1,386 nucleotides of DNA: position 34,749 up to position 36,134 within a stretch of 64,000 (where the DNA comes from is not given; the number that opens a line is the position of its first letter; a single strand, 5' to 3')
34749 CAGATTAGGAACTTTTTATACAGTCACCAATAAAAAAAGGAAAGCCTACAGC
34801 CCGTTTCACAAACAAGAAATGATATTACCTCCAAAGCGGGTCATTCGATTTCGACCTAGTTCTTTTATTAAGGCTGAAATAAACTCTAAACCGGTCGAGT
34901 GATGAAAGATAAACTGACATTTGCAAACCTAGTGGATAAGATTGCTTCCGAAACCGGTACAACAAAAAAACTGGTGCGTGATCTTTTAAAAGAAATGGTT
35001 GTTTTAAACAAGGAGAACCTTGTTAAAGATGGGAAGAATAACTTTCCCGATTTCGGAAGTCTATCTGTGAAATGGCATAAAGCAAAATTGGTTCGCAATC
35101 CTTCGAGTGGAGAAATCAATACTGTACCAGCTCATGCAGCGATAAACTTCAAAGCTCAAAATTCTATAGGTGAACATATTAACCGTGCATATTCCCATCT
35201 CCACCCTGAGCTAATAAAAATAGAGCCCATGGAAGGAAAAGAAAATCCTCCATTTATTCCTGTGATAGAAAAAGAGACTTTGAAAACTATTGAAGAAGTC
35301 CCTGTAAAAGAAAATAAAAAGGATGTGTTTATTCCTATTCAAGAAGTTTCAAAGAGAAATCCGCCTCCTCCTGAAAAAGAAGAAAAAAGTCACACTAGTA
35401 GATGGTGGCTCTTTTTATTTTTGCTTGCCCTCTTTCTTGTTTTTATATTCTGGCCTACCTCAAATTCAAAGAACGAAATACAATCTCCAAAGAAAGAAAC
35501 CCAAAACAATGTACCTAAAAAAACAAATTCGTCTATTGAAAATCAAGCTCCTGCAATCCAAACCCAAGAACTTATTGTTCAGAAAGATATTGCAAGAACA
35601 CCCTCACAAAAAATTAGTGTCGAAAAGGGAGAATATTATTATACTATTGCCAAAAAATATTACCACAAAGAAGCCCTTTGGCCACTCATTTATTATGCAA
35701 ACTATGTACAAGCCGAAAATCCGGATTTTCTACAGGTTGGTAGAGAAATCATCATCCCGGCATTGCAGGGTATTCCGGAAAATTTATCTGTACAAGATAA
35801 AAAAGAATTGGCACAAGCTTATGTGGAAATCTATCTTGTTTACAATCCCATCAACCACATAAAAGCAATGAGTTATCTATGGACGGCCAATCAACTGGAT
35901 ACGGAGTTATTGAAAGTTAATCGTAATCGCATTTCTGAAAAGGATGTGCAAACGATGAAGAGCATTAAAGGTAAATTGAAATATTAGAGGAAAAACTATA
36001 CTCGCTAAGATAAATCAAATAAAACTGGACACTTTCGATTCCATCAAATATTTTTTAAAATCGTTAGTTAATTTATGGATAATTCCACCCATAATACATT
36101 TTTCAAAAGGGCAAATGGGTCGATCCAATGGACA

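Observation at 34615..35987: Coupled HU + HU-TM-LysM genes: candidate nucleoid-to-peptidoglycan tether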

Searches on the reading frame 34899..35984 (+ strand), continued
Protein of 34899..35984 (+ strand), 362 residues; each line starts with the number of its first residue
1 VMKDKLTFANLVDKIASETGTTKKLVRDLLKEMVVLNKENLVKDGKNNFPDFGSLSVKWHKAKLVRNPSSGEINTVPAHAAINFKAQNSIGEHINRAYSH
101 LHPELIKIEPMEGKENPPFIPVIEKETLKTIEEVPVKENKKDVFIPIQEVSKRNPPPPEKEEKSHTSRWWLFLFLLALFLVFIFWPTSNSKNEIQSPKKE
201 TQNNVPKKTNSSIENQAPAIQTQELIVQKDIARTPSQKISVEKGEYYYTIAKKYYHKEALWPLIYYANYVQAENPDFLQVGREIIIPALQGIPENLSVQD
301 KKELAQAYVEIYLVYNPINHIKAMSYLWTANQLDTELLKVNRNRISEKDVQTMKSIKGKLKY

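Call 36: find_related_loci(query=A1, collection=genome_contigs, flank=4000)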
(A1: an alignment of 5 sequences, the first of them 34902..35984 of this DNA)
Query A1 (361 aa) in genome_contigs; peptide patterns used: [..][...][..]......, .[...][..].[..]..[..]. (x = any residue, [..] = any of these).
143 stretches matched a pattern; 25 encode a relative of the query (tblastn E <= 1e-3); 25 distinct loci.
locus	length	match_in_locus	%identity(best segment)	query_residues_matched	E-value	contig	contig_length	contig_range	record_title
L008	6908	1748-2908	40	1-361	4e-83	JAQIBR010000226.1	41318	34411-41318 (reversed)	MAG: Bacteroidales bacterium isolate GH48 k119_103975, whole genome shotgun sequence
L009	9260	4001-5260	37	1-359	5e-63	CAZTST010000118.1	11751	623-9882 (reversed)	MAG TPA_asm: uncultured Draconibacterium sp. isolate SRP256446_co1_70 genome assembly, contig: NODE_2683_length_11751_co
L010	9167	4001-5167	31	1-358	6e-54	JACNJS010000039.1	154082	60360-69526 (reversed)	MAG: Bacteroidetes bacterium isolate NIOZ-UU40 NIOZ-UU_NODE_52_length_154082_cov_12.8474, whole genome shotgun sequence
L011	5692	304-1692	50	1-361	4e-36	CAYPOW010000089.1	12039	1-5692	MAG TPA_asm: uncultured Draconibacterium sp. isolate SRP191223_co1_1 genome assembly, contig: NODE_5961_length_12039_cov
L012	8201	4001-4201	36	5-71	2e-7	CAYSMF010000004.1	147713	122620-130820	MAG TPA_asm: uncultured Melioribacter sp. isolate SRP278252_co3_515 genome assembly, contig: NODE_67_length_147713_cov_3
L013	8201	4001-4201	36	5-71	2e-7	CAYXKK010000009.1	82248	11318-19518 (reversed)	MAG TPA_asm: uncultured Melioribacter sp. isolate SRP318679_co1_368 genome assembly, contig: NODE_418_length_82248_cov_5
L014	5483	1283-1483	36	5-71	2e-7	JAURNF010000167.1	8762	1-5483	MAG: Candidatus Kapaibacterium sp. isolate SFB_Oligo_Co_79 k141_2993380, whole genome shotgun sequence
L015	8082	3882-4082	36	5-71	2e-7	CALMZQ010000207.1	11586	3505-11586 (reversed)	MAG TPA_asm: uncultured Ignavibacteria bacterium isolate SRR6670123_bin.14_CONCOCT_v1.1_MAG genome assembly, contig: ERZ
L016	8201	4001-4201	36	5-71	2e-7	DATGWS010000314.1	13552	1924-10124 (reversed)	MAG TPA_asm: Candidatus Didemnitutus sp. isolate SMAG_U10588 k141_391016, whole genome shotgun sequence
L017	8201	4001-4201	36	5-71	2e-7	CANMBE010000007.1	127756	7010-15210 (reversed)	MAG: Ignavibacteria bacterium isolate ZH-15may19-110 genome assembly, contig: ZH-15May19-c108, whole genome shotgun sequ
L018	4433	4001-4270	36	4-93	3e-7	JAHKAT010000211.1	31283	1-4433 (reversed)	MAG: Bacteroidetes bacterium isolate Undefined_mixed_planktonic.mb.59 Undefined_mixed_pl.mb.59_k141_732231, whole genome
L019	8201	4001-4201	41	5-71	3e-7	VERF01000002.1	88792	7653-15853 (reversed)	MAG: Candidatus Kapaibacterium sp. isolate ZLKRG33 NODE_114_length_88792_cov_8.829459, whole genome shotgun sequence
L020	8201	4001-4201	41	5-71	3e-7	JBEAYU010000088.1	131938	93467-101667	MAG: Bacteroidota bacterium isolate NASQAN2011_332_B_bin.40 scaffold_1105752, whole genome shotgun sequence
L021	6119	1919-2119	36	5-71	3e-7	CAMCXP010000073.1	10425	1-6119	MAG: Melioribacter roseus P3M-2 isolate MiE-14oct19-197 genome assembly, contig: MiE-14oct19-C10370, whole genome shotgu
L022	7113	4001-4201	36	5-71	5e-7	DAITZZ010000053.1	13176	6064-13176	MAG TPA_asm: bacterium isolate CTOTU1238 NODE_3359_length_13176_cov_21.083759, whole genome shotgun sequence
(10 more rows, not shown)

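Call 54: predict_structure(alignment_id=A3)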
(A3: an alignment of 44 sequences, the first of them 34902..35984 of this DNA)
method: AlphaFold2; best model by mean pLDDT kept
length: 361 residues; sequences in the alignment: 44
mean_pLDDT: 80.7   pTM: 0.48
mean pLDDT of the five models: 80.7, 80.5, 80.0, 79.6, 79.4
residues with pLDDT >= 90: 191; 70-90: 62; 50-70: 72; < 50: 36
segments of 3 or more residues with pLDDT < 50: 126-132, 192-195, 198-203, 205-216
pLDDT, mean of each block of 10 residues (from residue 1): 77 95 95 88 86 91 95 94 88 85 76 58 49 51 54 57 68 95 70 47 43 46 55 92 96 97 96 91 97 95 98 96 97 96 97 94 67
secondary structure, 60 per line:
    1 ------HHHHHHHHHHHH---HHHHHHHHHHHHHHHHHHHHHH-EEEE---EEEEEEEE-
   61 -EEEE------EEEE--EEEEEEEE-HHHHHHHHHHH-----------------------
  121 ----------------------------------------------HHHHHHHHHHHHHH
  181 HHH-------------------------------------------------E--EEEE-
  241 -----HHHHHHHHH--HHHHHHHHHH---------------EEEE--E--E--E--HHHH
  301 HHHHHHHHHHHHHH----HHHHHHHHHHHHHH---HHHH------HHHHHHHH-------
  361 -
elements in order: H7-18 H22-43 E45-48 E52-59 E62-65 E72-75 E78-85 H87-97 H167-183 E236-239 H246-254 H257-266 E282-285 H297-314 H319-332 H336-339 H346-353

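Call 58: find_encoding_contigs(protein=P0018, flank=4000, max_places=4)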
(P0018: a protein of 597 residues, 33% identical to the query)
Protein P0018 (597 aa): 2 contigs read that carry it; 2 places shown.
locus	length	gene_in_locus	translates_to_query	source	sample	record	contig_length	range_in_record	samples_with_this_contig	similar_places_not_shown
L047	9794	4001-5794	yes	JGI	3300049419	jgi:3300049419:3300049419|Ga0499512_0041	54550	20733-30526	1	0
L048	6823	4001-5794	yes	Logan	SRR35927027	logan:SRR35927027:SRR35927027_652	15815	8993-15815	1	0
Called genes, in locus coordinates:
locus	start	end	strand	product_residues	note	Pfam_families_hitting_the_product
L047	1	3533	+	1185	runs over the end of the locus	PF01855:POR_N, PF17147:PFOR_II, PF01558:POR, PF10371:EKR, PF12838:Fer4_7, PF13183:Fer4_8, PF13237:Fer4_10 (weak), PF02775:TPP_enzyme_C, +7 more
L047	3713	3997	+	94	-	PF00216:Bac_DNA_binding, PF18291:HU-HIG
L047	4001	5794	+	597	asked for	PF00216:Bac_DNA_binding, PF18175:HU-CCDC81_bac_2 (faint), PF18291:HU-HIG (faint), PF00216:Bac_DNA_binding, PF01476:LysM (weak)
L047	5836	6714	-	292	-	PF03631:Virul_fac_BrkB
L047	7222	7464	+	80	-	PF01106:NifU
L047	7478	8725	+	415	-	PF04041:Glyco_hydro_130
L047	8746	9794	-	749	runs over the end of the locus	-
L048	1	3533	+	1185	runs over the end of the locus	PF01855:POR_N, PF17147:PFOR_II, PF01558:POR, PF10371:EKR, PF12838:Fer4_7, PF13183:Fer4_8, PF13237:Fer4_10 (weak), PF02775:TPP_enzyme_C, +7 more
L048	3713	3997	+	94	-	PF00216:Bac_DNA_binding, PF18291:HU-HIG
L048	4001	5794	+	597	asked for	PF00216:Bac_DNA_binding, PF18175:HU-CCDC81_bac_2 (faint), PF18291:HU-HIG (faint), PF00216:Bac_DNA_binding, PF01476:LysM (weak)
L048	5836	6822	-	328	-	?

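Call 71: fold_search(model_id=the predicted structure, library=pdb)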
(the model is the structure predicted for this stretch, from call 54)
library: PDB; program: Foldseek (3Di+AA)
matches with E <= 10: 338; with E <= 0.001: 34
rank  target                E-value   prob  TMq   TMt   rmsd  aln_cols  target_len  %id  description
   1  1p71_B                7.6e-07  1.00  0.22  0.76   2.5        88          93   27  Anabaena HU-DNA corcrystal structure (TR3) (released 2003-05-13)
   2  5lvt_A                9.1e-07  1.00  0.22  0.75   3.3        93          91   27  Structure of HU protein from Lactococcus lactis (released 2017-10-25)
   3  1p71_A                2.1e-06  1.00  0.22  0.72   2.7        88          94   27  Anabaena HU-DNA corcrystal structure (TR3) (released 2003-05-13)
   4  1p51_A                3.9e-06  1.00  0.22  0.78   2.3        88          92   27  Anabaena HU-DNA cocrystal structure (AHU6) (released 2003-05-13)
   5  3rhi_A                5.2e-06  1.00  0.19  0.65   4.0        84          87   24  DNA-binding protein HU from Bacillus anthracis (released 2011-04-20)
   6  5l8z                  5.9e-06  1.00  0.21  0.69   4.7        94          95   24  Structure of thermostable DNA-binding HU protein from micoplasma Spiroplasma melliferum (released 2016-06-22)
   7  9a4h_B                7.0e-06  1.00  0.21  0.72   3.6        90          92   21  Integrative model of ACP-DBH1 by crosslinking MS and deep learning (released 2024-09-18)
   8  6lmh_A                7.4e-06  1.00  0.22  0.69   4.5        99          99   22  Structure of an ASFV-derived histone-like protein pA104R (released 2020-05-13)
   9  3rhi_C                7.4e-06  1.00  0.20  0.67   3.3        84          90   24  DNA-binding protein HU from Bacillus anthracis (released 2011-04-20)
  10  4pt4_A                8.3e-06  1.00  0.23  0.73   5.1        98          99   17  Crystal structure Analysis of N terminal region containing the dimerization domain and DNA binding domain of HU protei (released 2014-05-21)
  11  4qjn_A                9.9e-06  1.00  0.21  0.68   3.3        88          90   24  Crystal structure of apo nucleoid associated protein, SAV1473 (released 2014-12-17)
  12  8flj_F                1.2e-05  1.00  0.23  0.77   2.5        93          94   22  Cas1-Cas2/3 integrase and IHF bound to CRISPR leader, repeat and foreign DNA (released 2023-09-06)
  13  2np2_A                1.3e-05  1.00  0.23  0.73   2.5        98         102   28  Hbb-DNA complex (released 2007-02-27)
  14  8flj_E                1.4e-05  1.00  0.23  0.75   2.4        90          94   19  Cas1-Cas2/3 integrase and IHF bound to CRISPR leader, repeat and foreign DNA (released 2023-09-06)
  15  6lmj_B                1.7e-05  1.00  0.23  0.73   3.1        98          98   20  ASFV pA104R in complex with double-strand DNA (released 2020-05-13)
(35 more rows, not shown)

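Call 73: search_protein_families(library=ncbifam, alignment_id=A3, max_evalue=0.01)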
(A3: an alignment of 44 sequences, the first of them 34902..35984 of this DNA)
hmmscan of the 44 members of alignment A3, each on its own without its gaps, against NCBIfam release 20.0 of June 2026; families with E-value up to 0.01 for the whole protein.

A. member 1, window:34902-35984:+ (361 aa): 11 families
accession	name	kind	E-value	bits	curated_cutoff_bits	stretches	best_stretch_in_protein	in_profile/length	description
NF001401.0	PRK00285.1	equivalog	1.5e-06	28.2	111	1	4-97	5-98/103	integration host factor subunit alpha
NF001222.0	PRK00199.1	equivalog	2.2e-06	27.8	115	1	7-96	3-93/95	integration host factor subunit beta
TIGR00988.1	hip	equivalog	5.2e-05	23.5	119.95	1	8-94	4-91/94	integration host factor subunit beta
NF042931.1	SAG1386_EF1546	equivalog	0.00021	21.4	80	1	169-252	36-126/158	SAG1386/EF1546 family surface-associated protein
NF007945.0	PRK10664.1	equivalog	0.00022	21.7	157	1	8-93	4-89/90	nucleoid-associated protein HU-beta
TIGR00987.1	himA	equivalog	0.0003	21.1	120.25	1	5-92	2-89/96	integration host factor subunit alpha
NF040486.1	SrfA_fam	subfamily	0.0032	16.9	150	1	107-235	168-293/438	SrfA family protein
NF033483.0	PknB_PASTA_kin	equivalog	0.0033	16.5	450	1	96-238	268-400/563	Stk1 family PASTA domain-containing Ser/Thr kinase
NF010723.1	PRK14125.1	equivalog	0.0042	17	60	0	232-287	29-86/87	cell division suppressor protein YneA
NF008399.0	PRK11198.1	equivalog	0.005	17.3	134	1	231-287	91-147/149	peptidoglycan-binding protein LysM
TIGR03943.1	TIGR03943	equivalog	0.0077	15.6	88.8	0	156-225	45-117/221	TIGR03943 family putative permease subunit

B. families by the number of members that match (of 44 scanned): 37 families (the first 25 are shown)
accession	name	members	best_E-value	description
NF001401.0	PRK00285.1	44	3.5e-19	integration host factor subunit alpha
NF001222.0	PRK00199.1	44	6.9e-16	integration host factor subunit beta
TIGR00987.1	himA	44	7.9e-16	integration host factor subunit alpha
NF007945.0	PRK10664.1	44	5.7e-15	nucleoid-associated protein HU-beta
TIGR00988.1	hip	44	2.4e-14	integration host factor subunit beta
NF008023.0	PRK10753.1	43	1.2e-14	nucleoid-associated protein HU-alpha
TIGR01201.1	HU_rel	41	3.7e-10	HU family DNA-binding protein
NF008399.0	PRK11198.1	40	1.9e-13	peptidoglycan-binding protein LysM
NF033163.1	lipo_LipL71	32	2.8e-08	lipoprotein LipL71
NF010723.1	PRK14125.1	14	8.5e-07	cell division suppressor protein YneA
TIGR02899.1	spore_safA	13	9.6e-07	SafA/ExsA family spore coat assembly protein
NF046106.1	ResusProRpf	12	2e-06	resuscitation-promoting factor Rpf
NF042931.1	SAG1386_EF1546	12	5.9e-06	SAG1386/EF1546 family surface-associated protein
NF033483.0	PknB_PASTA_kin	11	4.6e-05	Stk1 family PASTA domain-containing Ser/Thr kinase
NF040486.1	SrfA_fam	9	0.00035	SrfA family protein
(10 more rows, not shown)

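Call 74: find_encoding_contigs(protein=P0125, flank=3000, max_places=2)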
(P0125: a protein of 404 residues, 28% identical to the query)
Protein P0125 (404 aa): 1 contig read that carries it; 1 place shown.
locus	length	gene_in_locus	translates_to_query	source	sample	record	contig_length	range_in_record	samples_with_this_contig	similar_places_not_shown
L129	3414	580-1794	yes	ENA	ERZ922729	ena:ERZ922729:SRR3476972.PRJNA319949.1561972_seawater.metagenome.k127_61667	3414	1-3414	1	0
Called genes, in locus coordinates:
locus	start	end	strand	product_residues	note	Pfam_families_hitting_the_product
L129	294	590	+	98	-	PF00216:Bac_DNA_binding, PF18291:HU-HIG (weak)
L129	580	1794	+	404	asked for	PF00216:Bac_DNA_binding, PF01476:LysM (weak)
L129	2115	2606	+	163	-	-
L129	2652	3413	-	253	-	?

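Call 75: find_encoding_contigs(protein=P0069, flank=3000, max_places=2)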
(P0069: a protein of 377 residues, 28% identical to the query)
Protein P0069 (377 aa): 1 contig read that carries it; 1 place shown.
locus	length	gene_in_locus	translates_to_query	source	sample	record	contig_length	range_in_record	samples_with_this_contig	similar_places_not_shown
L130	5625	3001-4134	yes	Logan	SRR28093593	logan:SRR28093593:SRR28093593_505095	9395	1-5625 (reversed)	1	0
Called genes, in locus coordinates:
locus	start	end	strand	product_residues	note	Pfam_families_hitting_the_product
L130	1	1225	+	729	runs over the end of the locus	PF00535:Glycos_transf_2, PF07719:TPR_2 (faint), PF13428:TPR_14 (faint), PF13431:TPR_17 (faint), PF14559:TPR_19 (faint), PF00515:TPR_1 (faint), PF00535:Glycos_transf_2, PF25063:ARM_TT21_C (weak), +2 more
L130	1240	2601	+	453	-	PF00535:Glycos_transf_2, PF10111:Glyco_tranf_2_2 (faint), PF00515:TPR_1 (faint), PF07719:TPR_2 (faint), PF13428:TPR_14 (faint), PF14559:TPR_19 (faint), PF13424:TPR_12 (weak), PF23914:TPR_CcmH_CycH (weak), +6 more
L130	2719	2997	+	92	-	PF00216:Bac_DNA_binding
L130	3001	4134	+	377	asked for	PF00216:Bac_DNA_binding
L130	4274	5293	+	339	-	PF00089:Trypsin (faint), PF13365:Trypsin_2 (faint)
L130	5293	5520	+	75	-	-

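Call 76: find_encoding_contigs(protein=P0065, flank=3000, max_places=2)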
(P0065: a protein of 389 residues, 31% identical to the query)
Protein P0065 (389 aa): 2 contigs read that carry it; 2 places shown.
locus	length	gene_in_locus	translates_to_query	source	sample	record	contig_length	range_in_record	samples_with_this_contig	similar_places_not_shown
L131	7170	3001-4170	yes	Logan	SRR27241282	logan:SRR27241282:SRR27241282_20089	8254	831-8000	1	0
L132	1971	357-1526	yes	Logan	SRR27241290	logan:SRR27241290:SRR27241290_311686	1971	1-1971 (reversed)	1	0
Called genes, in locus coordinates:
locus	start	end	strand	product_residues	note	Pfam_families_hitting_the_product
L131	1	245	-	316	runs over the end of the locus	PF04055:Radical_SAM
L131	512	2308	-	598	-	PF00246:Peptidase_M14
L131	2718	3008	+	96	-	PF00216:Bac_DNA_binding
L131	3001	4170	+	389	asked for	PF00216:Bac_DNA_binding, PF18291:HU-HIG (faint), PF01476:LysM (weak)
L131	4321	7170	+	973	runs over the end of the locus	PF00580:UvrD-helicase, PF13245:AAA_19, PF13604:AAA_30 (faint), PF13361:UvrD_C, PF13538:UvrD_C_2 (faint), PF12705:PDDEXK_1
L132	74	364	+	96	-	PF00216:Bac_DNA_binding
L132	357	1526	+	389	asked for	PF00216:Bac_DNA_binding, PF18291:HU-HIG (faint), PF01476:LysM (weak)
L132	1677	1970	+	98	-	?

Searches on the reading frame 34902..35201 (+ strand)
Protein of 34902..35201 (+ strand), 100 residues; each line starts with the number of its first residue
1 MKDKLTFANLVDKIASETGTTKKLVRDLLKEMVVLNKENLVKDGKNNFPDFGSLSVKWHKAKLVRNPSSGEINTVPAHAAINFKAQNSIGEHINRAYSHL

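Call 80: search_solved_structures(query=window:34902-35201:+, max_evalue=0.001, show_alignments=3)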
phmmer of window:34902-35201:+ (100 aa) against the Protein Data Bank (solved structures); distinct sequences matched with E-value up to 0.001: 6.
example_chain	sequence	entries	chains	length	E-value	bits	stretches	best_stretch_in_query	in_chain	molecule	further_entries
6n2l_A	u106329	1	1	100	1.6e-05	28.4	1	8-95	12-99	Histone family protein DNA-binding protein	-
5eka_A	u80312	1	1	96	1.6e-05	28.4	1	3-90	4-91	DNA-binding protein HU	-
1riy_A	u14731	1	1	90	0.00029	24.4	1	9-92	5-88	Hu DNA-binding protein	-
1b8z_A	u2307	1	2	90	0.0003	24.4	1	9-92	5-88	PROTEIN (HISTONELIKE PROTEIN HU)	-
2o97_B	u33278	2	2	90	0.00052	23.6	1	8-94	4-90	DNA-binding protein HU-beta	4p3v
4qjn_A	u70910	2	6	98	0.001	22.7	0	8-97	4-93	DNA-binding protein HU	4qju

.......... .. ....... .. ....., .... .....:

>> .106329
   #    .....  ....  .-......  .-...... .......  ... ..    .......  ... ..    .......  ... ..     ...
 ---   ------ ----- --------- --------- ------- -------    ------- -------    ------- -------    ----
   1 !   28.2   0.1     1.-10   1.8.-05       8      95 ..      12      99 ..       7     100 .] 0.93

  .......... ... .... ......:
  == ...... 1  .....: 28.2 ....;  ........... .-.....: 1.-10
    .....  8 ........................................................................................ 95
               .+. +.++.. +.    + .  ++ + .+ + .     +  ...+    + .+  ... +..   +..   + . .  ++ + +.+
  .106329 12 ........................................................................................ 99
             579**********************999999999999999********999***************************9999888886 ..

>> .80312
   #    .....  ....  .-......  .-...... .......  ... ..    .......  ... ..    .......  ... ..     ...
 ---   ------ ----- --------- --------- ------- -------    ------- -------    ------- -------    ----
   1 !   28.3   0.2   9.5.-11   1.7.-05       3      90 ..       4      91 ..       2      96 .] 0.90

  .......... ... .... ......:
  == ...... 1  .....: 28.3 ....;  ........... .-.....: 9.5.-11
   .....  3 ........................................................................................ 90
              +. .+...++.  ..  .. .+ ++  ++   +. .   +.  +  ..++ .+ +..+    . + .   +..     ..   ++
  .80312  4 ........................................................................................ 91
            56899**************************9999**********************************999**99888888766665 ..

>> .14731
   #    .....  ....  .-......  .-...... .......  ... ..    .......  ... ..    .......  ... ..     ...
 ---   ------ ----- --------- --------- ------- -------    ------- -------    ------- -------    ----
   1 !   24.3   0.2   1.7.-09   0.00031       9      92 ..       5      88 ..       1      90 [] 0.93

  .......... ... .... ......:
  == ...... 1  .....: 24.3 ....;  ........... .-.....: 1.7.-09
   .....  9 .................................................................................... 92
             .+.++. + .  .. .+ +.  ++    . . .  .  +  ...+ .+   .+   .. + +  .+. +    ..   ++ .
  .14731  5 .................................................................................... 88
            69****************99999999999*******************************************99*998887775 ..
